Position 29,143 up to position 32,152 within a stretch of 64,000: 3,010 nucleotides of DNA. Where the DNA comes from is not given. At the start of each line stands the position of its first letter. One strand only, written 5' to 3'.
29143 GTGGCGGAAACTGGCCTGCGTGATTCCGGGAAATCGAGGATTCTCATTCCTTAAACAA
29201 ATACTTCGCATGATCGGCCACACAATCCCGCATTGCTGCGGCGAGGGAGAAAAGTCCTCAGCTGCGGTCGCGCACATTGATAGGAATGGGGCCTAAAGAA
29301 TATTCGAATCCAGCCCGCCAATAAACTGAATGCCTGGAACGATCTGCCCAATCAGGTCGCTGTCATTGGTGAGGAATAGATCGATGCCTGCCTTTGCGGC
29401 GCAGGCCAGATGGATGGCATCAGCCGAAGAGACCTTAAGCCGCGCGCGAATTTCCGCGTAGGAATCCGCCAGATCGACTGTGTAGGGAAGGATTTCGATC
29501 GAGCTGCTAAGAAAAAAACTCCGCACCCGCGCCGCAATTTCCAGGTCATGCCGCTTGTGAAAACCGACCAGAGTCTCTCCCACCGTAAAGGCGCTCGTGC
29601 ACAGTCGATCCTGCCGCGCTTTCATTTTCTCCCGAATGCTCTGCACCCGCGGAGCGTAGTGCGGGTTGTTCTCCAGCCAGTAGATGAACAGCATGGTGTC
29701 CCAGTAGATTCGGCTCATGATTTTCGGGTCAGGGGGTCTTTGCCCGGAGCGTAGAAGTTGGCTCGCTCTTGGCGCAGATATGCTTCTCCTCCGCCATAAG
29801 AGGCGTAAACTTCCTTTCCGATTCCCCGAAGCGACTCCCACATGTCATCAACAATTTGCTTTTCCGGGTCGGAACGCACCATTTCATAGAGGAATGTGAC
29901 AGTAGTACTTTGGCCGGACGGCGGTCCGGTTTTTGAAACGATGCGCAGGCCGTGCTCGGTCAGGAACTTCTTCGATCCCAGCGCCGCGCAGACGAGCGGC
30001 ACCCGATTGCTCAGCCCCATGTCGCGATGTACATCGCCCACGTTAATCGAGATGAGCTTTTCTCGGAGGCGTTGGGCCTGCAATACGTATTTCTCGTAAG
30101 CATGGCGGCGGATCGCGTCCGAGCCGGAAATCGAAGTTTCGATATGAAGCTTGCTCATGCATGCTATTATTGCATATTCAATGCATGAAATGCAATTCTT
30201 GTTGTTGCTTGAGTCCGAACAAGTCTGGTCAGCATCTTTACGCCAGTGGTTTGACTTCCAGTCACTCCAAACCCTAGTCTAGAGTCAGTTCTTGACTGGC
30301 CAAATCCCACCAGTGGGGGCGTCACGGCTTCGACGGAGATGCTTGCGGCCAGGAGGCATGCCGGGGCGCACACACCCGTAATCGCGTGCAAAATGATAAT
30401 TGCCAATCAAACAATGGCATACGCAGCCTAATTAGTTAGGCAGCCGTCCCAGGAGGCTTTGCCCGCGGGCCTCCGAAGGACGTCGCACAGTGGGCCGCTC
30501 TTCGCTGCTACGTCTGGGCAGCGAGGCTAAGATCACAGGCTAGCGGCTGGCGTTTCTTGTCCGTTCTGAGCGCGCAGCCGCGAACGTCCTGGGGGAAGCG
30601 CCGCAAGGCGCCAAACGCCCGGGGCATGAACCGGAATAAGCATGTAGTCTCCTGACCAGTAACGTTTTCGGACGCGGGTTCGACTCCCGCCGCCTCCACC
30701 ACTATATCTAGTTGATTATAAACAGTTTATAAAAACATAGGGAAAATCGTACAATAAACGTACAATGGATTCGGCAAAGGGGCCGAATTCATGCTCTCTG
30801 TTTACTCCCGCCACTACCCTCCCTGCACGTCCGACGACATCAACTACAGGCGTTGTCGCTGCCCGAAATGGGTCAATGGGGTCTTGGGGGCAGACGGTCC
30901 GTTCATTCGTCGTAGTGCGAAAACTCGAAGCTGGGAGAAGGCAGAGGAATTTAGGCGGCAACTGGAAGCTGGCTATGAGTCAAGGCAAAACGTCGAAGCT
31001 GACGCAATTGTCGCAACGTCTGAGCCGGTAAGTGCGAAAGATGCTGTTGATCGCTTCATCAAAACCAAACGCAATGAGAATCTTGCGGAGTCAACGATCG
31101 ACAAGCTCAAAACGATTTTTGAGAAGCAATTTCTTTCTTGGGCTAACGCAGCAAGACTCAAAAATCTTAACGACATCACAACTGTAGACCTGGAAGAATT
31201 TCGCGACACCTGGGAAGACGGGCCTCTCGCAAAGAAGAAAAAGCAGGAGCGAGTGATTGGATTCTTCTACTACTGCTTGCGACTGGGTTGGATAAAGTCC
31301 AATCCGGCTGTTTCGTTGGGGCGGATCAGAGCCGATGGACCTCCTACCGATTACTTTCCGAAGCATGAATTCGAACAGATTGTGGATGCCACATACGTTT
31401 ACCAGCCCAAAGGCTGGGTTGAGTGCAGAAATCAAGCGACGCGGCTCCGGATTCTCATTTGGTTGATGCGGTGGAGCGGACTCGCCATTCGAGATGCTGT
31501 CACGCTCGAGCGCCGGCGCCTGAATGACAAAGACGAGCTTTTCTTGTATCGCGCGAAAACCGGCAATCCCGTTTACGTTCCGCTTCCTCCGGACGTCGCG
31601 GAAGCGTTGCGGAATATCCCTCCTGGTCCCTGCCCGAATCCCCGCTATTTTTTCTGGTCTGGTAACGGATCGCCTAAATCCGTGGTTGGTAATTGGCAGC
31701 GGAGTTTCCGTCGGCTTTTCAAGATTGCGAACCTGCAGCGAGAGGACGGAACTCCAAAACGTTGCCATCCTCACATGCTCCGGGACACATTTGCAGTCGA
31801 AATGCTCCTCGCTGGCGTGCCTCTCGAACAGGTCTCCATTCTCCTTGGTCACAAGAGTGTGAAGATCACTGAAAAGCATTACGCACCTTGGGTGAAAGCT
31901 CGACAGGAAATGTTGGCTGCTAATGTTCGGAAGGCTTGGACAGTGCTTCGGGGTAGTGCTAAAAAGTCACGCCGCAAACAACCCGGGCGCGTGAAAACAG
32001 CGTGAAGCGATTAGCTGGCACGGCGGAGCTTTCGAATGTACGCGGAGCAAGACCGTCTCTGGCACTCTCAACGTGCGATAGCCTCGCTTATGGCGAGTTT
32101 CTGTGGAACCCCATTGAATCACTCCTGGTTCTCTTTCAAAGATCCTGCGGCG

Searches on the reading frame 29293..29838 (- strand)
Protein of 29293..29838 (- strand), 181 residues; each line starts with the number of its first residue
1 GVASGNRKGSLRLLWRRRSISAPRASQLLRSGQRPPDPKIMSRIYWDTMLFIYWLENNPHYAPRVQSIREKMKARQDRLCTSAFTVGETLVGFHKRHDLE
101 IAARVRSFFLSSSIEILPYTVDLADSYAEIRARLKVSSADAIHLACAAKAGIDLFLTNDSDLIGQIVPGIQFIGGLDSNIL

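Call 74: search_protein_families(library=pfam, proteins=[window:29293-29838:-], max_evalue=0.001)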
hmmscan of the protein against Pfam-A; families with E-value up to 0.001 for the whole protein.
window:29293-29838:- (181 aa): 1 family
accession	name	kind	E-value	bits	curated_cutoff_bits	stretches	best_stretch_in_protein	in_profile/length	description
PF01850.27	PIN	-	2.1e-20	73.9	23.6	1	44-162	1-114/120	PIN domain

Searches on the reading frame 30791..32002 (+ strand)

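Call 20: search_protein_families(library=pfam, proteins=[window:30791-32002:+], max_evalue=0.001)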
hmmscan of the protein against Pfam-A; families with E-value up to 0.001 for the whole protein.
window:30791-32002:+ (404 aa): 1 family
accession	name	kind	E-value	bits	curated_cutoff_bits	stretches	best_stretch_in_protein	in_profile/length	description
PF00589.27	Phage_integrase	-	1.4e-17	64.4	27.1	1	213-365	18-166/172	Phage integrase family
